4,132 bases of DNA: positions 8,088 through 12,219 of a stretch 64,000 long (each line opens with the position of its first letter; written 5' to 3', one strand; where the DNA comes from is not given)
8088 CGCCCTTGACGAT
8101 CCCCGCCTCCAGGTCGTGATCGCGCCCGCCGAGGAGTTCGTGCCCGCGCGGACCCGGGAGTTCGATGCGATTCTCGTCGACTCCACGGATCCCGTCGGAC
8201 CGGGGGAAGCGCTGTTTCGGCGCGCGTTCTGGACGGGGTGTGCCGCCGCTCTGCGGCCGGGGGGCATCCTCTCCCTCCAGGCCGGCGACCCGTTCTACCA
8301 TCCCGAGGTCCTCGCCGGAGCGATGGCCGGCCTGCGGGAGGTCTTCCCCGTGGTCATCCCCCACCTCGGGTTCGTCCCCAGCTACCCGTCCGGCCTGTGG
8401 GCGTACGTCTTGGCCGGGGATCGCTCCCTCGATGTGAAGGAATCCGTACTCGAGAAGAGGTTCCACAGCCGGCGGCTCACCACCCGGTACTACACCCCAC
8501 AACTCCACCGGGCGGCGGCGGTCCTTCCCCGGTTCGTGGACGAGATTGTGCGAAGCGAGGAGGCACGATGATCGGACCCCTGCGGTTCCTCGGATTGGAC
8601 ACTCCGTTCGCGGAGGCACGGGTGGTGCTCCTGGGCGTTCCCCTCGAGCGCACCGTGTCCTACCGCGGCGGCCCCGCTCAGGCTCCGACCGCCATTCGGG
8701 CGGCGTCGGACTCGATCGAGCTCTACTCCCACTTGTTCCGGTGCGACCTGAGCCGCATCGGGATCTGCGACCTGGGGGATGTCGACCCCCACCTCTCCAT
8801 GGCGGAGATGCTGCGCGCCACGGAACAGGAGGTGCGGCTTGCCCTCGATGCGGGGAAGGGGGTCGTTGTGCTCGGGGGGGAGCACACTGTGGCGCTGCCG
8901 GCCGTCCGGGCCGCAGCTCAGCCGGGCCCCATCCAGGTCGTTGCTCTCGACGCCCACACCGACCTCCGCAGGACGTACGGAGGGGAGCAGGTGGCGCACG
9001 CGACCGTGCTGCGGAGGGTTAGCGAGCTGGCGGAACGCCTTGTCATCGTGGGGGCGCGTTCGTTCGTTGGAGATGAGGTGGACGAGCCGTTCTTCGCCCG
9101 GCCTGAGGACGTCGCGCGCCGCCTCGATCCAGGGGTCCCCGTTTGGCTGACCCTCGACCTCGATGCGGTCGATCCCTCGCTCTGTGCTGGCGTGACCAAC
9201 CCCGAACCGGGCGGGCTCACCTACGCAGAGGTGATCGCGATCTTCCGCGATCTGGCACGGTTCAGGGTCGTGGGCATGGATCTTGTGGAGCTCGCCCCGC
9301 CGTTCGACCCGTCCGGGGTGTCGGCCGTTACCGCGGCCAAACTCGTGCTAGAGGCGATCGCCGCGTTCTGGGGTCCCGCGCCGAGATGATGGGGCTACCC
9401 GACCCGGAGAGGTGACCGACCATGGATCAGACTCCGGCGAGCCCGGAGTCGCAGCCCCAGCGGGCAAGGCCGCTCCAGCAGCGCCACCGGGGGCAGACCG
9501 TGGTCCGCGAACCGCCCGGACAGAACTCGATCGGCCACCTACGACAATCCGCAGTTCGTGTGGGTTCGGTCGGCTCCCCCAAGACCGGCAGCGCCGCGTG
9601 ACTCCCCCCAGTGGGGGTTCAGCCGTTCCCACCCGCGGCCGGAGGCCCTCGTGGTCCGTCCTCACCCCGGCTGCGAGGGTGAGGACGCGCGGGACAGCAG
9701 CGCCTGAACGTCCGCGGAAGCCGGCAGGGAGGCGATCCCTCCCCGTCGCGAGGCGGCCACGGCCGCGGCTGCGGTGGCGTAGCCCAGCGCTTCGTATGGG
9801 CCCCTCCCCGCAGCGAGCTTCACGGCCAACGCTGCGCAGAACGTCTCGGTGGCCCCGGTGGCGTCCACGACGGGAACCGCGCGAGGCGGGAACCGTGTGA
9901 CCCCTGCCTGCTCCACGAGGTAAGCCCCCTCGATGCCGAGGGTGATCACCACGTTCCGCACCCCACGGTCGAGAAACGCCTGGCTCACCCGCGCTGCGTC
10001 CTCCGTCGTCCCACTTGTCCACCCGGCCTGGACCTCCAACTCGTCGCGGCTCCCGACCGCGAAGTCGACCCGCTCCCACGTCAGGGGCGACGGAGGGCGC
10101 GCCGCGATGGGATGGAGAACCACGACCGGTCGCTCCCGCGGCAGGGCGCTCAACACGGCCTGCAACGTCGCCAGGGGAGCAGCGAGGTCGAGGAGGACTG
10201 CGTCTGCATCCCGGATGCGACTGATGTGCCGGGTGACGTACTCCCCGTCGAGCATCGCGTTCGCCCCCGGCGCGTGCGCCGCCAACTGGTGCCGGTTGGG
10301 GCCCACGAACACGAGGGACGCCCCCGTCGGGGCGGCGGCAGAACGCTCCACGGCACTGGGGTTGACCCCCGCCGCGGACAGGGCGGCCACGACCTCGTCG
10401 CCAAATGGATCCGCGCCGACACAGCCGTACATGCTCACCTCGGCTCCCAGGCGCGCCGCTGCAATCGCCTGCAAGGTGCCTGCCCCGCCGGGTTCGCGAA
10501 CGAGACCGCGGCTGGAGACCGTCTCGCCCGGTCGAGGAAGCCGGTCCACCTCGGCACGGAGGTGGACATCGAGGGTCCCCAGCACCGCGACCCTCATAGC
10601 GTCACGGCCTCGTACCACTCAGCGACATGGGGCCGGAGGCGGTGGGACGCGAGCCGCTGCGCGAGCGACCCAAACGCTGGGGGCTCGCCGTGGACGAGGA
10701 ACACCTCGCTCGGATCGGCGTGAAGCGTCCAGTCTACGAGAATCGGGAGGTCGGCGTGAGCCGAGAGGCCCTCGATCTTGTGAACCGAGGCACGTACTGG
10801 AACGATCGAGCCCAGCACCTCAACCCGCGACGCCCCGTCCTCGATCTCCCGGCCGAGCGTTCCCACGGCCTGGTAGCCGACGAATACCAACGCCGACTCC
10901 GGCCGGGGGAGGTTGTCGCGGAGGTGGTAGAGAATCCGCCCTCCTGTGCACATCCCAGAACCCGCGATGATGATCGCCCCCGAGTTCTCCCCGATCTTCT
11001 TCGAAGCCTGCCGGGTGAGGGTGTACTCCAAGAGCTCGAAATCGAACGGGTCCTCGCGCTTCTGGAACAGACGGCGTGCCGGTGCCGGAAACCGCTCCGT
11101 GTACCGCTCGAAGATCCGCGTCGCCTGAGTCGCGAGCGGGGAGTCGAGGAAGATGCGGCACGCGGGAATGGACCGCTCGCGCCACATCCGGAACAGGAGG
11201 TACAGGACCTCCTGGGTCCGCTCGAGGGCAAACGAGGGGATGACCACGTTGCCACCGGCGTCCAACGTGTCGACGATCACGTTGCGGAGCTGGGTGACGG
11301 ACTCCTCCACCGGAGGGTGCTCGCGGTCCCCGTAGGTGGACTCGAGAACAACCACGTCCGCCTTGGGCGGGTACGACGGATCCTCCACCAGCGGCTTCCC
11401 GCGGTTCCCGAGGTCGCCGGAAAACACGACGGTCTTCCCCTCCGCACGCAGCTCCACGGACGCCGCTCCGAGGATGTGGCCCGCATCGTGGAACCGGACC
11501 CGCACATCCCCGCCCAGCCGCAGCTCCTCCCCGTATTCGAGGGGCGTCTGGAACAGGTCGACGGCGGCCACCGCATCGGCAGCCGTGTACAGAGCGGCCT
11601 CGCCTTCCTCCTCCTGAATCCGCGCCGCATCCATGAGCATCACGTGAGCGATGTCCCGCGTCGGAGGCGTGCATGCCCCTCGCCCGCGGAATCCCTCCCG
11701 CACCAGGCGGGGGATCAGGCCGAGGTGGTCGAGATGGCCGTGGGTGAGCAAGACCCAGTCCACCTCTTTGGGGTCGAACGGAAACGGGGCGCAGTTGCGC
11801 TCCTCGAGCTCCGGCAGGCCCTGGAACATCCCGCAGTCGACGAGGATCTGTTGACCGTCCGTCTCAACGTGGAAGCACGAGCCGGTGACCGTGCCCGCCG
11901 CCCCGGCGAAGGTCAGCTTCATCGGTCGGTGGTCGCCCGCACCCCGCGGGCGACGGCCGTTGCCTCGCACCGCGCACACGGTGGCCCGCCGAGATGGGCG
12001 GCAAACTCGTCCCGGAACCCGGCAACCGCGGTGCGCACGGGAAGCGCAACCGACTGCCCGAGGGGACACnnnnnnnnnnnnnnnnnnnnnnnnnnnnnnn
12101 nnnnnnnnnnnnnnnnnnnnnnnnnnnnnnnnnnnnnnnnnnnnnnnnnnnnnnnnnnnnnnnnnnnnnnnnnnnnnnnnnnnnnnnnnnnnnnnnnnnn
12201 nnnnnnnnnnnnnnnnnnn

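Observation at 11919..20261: [NiFe] Hox hydrogenase operon carrying two contrasting NuoE/NuoF diaphorase modules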

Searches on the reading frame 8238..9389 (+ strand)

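Call 4: search_protein_families(library=pfam, proteins=[window:8238-9389:+], max_evalue=0.01)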
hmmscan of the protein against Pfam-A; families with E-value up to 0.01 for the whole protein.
window:8238-9389:+ (383 aa): 1 family
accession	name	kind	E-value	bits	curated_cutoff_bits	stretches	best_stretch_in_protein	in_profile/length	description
PF00491.26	Arginase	-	1.1e-60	205.9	22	1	128-373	2-277/280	Arginase family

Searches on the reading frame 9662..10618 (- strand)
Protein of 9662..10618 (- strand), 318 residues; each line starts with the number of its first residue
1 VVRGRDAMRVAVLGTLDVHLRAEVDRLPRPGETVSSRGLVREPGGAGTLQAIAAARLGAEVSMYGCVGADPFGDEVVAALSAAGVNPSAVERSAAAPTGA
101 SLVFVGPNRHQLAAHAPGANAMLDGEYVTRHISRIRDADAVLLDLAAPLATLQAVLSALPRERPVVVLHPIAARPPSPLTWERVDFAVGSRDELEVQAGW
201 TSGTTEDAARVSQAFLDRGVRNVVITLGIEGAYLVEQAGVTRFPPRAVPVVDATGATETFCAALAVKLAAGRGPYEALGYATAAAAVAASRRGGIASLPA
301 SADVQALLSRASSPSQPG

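Call 4: search_protein_families(library=pfam, proteins=[window:9662-10618:-], max_evalue=0.01)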
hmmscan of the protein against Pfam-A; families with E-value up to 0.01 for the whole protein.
window:9662-10618:- (318 aa): 2 families
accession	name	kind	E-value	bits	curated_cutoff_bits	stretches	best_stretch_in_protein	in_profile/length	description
PF00294.29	PfkB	-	1.4e-45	156.4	25.8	1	9-300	3-301/302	pfkB family carbohydrate kinase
PF08543.17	Phos_pyr_kin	-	4.8e-05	23.3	27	1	192-284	128-227/246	Phosphomethylpyrimidine kinase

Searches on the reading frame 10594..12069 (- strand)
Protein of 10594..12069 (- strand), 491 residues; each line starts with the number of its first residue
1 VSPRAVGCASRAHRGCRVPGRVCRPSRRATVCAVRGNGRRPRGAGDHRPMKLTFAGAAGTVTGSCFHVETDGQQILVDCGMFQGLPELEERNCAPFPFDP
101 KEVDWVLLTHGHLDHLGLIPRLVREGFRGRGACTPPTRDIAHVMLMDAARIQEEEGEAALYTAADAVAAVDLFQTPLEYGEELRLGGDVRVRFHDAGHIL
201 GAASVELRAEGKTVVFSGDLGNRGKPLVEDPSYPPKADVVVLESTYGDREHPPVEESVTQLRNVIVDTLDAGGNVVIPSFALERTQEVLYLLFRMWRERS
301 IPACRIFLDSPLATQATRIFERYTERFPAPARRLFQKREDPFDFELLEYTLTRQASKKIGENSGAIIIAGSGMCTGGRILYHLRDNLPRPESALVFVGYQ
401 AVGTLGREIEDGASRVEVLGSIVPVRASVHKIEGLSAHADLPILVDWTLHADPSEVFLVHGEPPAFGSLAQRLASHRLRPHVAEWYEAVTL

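Call 4: search_protein_families(library=pfam, proteins=[window:10594-12069:-], max_evalue=0.01)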
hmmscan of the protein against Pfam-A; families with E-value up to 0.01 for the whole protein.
window:10594-12069:- (491 aa): 6 families
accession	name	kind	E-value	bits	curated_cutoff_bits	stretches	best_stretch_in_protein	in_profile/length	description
PF10996.14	Beta-Casp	-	6.8e-36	123.9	27.7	1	285-409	1-120/120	Beta-Casp domain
PF00753.33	Lactamase_B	-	2.7e-16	60.5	22.7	1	61-237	4-162/196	Metallo-beta-lactamase superfamily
PF07521.17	RMMBL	-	3.1e-12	46.7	21.6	1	423-474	2-54/63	Zn-dependent metallo-hydrolase RNA specificity domain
PF12706.13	Lactamase_B_2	-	3.3e-10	40.3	27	1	74-262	2-188/200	Beta-lactamase superfamily domain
PF16661.11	Lactamase_B_6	-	2.1e-07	31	27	1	68-217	2-159/193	Metallo-beta-lactamase superfamily domain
PF13483.12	Lactamase_B_3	-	3.5e-05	24.3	24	1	63-116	7-50/160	Beta-lactamase superfamily domain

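Call 49: search_protein_families(library=ncbifam, proteins=[window:10597-11922:-], max_evalue=0.00001)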
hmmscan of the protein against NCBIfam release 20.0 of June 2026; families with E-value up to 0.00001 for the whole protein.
window:10597-11922:- (442 aa): 5 families
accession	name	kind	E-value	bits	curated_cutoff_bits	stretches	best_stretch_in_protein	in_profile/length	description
NF045584.1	cas14_MBL_CASP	equivalog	1.8e-125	419.7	800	1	1-429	1-427/612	type VII CRISPR-associated protein Cas14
TIGR03675.1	arCOG00543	equivalog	3.3e-88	296.5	580.2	1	2-426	176-613/631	beta-CASP ribonuclease aCPSF1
TIGR04122.1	Xnuc_lig_assoc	equivalog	4.4e-19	68.5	325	1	126-246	65-185/326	ligase-associated DNA damage response exonuclease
NF033105.1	bla_subclass_B3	equivalog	2.5e-09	36.8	240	1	10-185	19-187/257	subclass B3 metallo-beta-lactamase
NF047339.1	blaCSR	exception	7.4e-06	25.3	600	0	10-187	58-223/295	CSR family subclass B3 metallo-beta-lactamase-like protein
